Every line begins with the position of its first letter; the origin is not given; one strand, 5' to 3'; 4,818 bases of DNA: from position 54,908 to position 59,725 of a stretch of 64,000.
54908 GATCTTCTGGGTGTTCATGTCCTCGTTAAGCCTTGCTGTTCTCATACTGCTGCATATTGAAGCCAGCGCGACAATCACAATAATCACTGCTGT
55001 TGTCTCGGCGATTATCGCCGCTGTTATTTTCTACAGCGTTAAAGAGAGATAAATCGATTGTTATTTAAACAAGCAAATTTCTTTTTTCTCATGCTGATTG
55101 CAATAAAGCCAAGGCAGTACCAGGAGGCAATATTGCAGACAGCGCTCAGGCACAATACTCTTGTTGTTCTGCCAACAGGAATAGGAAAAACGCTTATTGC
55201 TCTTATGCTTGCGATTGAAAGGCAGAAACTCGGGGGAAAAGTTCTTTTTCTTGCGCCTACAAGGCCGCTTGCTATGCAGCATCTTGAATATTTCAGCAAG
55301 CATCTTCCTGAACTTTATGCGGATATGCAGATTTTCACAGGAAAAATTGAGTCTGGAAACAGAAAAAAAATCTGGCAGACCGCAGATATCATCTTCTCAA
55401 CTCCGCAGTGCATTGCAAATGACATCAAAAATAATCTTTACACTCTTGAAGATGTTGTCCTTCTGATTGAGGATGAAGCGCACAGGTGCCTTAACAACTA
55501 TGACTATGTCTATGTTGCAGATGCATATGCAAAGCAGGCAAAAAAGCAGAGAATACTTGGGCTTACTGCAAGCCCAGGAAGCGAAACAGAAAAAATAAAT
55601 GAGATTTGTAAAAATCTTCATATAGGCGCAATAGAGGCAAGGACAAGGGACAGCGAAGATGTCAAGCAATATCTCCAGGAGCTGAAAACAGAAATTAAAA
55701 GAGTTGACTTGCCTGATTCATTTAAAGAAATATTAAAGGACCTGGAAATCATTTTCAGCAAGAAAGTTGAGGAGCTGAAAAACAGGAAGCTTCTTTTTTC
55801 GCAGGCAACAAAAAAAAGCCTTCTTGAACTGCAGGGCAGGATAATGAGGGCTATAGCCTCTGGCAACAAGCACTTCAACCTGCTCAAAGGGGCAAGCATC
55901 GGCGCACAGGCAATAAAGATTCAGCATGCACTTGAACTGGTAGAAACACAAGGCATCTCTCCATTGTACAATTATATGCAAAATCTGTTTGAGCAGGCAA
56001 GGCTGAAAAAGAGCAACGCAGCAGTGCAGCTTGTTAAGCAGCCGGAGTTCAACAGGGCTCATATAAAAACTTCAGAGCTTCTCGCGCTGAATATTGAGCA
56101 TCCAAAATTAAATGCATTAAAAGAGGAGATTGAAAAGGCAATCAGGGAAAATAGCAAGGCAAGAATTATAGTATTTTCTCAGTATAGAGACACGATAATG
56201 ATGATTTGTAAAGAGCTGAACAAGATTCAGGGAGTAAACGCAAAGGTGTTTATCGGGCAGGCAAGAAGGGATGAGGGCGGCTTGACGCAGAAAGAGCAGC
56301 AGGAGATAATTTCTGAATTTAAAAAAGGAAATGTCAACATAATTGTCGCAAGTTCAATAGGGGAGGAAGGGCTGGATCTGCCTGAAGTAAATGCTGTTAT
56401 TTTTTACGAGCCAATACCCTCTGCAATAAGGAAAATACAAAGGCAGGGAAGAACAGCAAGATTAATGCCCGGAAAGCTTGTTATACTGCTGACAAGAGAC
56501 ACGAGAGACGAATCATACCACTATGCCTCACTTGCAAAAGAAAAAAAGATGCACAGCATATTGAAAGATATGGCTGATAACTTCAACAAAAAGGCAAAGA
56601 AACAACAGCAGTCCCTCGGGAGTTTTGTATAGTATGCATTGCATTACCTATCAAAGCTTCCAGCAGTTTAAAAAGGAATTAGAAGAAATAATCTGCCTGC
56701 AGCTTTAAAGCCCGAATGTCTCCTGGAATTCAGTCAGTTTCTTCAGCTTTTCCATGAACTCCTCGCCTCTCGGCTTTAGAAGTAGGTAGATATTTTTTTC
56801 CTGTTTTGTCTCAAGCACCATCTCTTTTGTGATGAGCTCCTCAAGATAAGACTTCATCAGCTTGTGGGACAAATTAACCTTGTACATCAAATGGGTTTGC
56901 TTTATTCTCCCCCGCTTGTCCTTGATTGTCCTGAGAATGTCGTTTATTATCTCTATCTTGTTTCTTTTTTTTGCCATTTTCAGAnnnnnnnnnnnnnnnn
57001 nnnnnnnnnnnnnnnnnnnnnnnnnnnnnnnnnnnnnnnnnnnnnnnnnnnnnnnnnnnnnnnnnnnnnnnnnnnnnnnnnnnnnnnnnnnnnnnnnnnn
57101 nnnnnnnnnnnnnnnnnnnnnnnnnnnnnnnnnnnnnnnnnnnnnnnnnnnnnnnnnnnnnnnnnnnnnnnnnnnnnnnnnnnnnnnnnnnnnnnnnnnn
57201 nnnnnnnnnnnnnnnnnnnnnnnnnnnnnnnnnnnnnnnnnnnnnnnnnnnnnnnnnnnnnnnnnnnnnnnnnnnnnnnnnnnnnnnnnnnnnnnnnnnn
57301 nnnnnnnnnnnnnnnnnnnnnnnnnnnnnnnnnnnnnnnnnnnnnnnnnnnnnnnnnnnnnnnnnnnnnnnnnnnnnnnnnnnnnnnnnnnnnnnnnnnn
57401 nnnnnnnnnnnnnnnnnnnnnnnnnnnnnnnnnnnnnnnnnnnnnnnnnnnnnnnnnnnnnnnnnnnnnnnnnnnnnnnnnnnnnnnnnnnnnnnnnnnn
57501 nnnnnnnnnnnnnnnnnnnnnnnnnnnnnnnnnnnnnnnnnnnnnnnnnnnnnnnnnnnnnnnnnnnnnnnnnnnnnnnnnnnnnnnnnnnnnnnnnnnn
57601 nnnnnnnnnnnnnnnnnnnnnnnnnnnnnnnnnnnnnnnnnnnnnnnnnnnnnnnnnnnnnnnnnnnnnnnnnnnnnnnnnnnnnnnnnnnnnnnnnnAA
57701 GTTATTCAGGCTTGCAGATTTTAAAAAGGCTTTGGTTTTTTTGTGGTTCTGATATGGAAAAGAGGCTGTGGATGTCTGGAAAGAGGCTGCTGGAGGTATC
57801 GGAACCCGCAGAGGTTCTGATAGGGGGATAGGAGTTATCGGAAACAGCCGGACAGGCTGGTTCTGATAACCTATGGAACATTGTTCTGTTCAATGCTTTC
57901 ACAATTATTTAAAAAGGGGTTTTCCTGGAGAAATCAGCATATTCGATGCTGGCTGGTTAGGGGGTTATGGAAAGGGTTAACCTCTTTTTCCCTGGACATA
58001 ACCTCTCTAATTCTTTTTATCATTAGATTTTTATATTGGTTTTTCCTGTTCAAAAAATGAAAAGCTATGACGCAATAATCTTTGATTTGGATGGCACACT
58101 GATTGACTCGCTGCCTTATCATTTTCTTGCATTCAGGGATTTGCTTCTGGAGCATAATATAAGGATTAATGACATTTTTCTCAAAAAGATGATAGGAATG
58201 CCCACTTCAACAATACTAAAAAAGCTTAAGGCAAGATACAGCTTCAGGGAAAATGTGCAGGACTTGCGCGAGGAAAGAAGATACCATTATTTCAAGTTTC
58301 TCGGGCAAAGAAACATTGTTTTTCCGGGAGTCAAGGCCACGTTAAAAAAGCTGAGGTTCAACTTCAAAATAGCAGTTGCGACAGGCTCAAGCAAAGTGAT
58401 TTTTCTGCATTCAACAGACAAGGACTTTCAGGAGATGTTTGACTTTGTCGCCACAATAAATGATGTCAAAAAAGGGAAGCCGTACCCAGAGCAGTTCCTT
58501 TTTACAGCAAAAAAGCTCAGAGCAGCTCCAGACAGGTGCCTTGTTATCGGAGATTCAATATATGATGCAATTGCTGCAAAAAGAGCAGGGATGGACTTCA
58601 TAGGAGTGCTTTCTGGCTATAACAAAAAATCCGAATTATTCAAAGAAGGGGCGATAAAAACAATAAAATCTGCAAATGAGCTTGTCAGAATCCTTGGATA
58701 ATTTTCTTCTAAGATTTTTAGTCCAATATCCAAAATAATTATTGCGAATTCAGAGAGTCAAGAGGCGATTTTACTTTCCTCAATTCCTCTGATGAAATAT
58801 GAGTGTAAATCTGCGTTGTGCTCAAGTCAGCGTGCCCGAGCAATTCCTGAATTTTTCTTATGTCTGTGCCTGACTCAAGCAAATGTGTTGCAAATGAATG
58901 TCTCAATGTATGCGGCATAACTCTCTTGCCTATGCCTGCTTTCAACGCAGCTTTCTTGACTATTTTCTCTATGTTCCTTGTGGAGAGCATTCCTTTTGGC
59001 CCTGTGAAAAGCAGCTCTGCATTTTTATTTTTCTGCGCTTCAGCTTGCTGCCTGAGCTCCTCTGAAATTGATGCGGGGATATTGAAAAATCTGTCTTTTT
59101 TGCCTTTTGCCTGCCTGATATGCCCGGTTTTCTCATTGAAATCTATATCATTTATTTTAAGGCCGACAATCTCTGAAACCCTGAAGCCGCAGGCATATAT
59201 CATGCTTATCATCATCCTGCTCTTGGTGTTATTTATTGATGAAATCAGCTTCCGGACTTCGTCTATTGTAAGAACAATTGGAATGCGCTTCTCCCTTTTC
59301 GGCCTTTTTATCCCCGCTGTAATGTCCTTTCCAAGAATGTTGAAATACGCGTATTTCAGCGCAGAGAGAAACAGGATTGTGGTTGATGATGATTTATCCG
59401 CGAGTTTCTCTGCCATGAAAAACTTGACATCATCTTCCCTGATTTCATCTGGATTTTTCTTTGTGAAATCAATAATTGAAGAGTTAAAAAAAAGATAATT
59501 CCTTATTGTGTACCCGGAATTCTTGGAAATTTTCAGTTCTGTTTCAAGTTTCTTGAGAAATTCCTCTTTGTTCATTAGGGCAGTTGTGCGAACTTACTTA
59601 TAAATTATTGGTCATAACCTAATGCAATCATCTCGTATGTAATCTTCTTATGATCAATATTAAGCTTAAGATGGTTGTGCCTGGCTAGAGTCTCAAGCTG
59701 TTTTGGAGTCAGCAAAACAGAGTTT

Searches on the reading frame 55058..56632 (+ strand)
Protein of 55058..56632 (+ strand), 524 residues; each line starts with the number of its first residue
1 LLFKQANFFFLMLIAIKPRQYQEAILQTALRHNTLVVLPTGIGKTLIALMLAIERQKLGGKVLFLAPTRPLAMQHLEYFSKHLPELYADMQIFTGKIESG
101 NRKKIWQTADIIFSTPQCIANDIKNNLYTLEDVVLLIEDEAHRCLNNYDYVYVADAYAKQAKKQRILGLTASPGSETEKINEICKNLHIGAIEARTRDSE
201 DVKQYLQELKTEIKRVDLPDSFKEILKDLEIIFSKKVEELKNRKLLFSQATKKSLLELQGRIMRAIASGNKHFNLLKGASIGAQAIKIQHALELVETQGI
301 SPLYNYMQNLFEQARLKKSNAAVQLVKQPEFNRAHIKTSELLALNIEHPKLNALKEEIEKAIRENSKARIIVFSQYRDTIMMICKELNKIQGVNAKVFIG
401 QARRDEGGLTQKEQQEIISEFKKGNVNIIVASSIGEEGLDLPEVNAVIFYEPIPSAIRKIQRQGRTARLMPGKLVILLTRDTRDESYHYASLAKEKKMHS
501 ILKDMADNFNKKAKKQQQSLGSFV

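Call 51: search_protein_families(library=pfam, proteins=[window:55058-56632:+], max_evalue=0.01)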
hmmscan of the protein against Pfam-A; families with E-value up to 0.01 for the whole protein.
window:55058-56632:+ (524 aa): 7 families
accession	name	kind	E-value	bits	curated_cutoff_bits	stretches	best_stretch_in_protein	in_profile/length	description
PF00270.35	DEAD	-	2.3e-26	93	26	1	20-179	2-166/167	DEAD/DEAH box helicase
PF00271.37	Helicase_C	-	1.9e-24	86.5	23.5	1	350-469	2-109/110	Helicase conserved C-terminal domain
PF04851.21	ResIII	-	1.9e-22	80.4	22.5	1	16-173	2-162/164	Type III restriction enzyme, res subunit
PF21210.2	RNA_helicase_helical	-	3.6e-14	53.2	27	1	249-334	23-106/108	Putative ATP-dependent RNA helicase, helical bundle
PF16203.11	ERCC3_RAD25_C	-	4e-06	26.8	27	1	363-468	56-150/248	ERCC3/RAD25/XPB C-terminal helicase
PF18766.7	SWI2_SNF2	-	0.00087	19.4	26.7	1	32-206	19-190/221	SWI2/SNF2 ATPase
PF01695.23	IstB_IS21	-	0.009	16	24.1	0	31-66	92-127/238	IstB-like ATP binding protein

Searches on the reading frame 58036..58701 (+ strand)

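Call 83: search_protein_families(library=pfam, proteins=[window:58036-58701:+], max_evalue=0.001)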
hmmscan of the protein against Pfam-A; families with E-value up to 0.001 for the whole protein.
window:58036-58701:+ (221 aa): 4 families
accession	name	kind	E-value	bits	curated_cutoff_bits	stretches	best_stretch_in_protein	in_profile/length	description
PF13419.12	HAD_2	-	1.5e-32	113.6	23.8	1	14-191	1-178/178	Haloacid dehalogenase-like hydrolase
PF00702.32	Hydrolase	-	2.5e-27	97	26.4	1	11-185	1-191/191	haloacid dehalogenase-like hydrolase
PF13242.12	Hydrolase_like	-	1.6e-12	47.6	22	1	147-203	3-60/75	HAD-hyrolase-like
PF12710.13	HAD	-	2.6e-06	28.4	27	1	14-178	1-185/189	haloacid dehalogenase-like hydrolase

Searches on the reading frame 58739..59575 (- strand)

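Call 83: search_protein_families(library=pfam, proteins=[window:58739-59575:-], max_evalue=0.001)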
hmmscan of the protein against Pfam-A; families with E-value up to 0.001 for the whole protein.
window:58739-59575:- (278 aa): 2 families
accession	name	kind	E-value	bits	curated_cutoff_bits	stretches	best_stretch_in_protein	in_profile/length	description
PF00589.27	Phage_integrase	-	5.6e-43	147.1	27.1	1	102-262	3-170/172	Phage integrase family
PF13495.12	Phage_int_SAM_4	-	1.7e-07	31.9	27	1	6-85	1-83/85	Phage integrase, N-terminal SAM-like domain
